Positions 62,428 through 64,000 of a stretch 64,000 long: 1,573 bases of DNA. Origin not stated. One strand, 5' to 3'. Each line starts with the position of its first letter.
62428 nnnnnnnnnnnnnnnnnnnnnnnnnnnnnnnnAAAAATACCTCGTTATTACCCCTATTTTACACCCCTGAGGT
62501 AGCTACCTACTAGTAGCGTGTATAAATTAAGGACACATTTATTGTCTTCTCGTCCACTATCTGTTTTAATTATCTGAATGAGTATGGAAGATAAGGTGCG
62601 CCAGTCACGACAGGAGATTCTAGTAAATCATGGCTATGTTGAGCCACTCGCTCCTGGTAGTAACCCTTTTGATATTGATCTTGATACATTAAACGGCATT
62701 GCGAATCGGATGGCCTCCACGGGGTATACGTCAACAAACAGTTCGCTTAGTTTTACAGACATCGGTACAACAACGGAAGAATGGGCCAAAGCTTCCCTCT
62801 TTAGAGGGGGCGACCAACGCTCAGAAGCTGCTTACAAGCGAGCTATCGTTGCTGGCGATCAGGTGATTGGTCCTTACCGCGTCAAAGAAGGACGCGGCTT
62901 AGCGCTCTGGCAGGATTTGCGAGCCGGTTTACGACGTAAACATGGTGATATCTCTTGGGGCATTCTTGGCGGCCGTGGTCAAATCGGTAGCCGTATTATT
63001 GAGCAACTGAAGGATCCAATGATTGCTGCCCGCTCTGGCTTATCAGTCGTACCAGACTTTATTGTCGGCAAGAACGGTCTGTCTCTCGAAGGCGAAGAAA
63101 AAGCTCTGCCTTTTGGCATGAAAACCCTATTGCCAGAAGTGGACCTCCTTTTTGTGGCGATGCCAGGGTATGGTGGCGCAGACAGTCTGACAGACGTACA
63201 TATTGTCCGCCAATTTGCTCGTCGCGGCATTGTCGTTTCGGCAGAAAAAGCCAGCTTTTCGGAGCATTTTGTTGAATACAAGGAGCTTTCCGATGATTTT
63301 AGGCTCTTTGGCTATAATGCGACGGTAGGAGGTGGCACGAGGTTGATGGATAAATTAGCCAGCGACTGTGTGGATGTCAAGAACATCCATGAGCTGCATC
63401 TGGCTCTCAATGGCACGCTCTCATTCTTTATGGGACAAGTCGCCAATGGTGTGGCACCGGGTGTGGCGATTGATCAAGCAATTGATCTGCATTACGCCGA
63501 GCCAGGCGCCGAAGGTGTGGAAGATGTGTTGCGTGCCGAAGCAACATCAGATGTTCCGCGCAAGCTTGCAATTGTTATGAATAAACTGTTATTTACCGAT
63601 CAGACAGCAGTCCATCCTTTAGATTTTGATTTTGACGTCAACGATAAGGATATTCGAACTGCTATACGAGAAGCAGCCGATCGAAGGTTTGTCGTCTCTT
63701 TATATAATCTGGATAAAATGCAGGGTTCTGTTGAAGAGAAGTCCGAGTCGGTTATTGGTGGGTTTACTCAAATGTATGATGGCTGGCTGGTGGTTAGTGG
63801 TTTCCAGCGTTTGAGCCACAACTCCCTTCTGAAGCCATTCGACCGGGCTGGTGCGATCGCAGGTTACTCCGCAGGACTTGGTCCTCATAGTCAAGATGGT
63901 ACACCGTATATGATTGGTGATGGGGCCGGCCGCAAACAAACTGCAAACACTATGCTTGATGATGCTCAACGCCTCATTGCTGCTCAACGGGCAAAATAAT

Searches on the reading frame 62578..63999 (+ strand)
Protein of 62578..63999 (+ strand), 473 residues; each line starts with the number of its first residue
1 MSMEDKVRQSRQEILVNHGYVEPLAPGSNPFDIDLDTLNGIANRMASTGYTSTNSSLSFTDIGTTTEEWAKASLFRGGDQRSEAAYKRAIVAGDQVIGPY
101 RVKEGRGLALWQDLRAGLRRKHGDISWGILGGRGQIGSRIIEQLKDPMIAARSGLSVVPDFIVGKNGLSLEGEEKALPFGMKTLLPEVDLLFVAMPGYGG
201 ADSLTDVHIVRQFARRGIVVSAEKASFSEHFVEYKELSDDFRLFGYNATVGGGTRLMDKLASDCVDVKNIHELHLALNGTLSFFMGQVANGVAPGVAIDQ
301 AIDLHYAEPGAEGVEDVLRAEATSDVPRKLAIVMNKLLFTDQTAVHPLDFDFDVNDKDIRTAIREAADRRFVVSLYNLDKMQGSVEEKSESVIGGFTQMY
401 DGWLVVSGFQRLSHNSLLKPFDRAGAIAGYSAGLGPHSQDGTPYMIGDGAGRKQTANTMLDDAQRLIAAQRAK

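Call 77: search_protein_families(library=pfam, proteins=[window:62578-63999:+], max_evalue=0.00001)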
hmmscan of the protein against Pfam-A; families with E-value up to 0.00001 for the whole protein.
window:62578-63999:+ (473 aa): 1 family
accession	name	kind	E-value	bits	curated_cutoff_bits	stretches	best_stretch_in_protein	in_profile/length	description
PF00742.24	Homoserine_dh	-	4.8e-06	27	22.9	0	262-462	7-171/173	Homoserine dehydrogenase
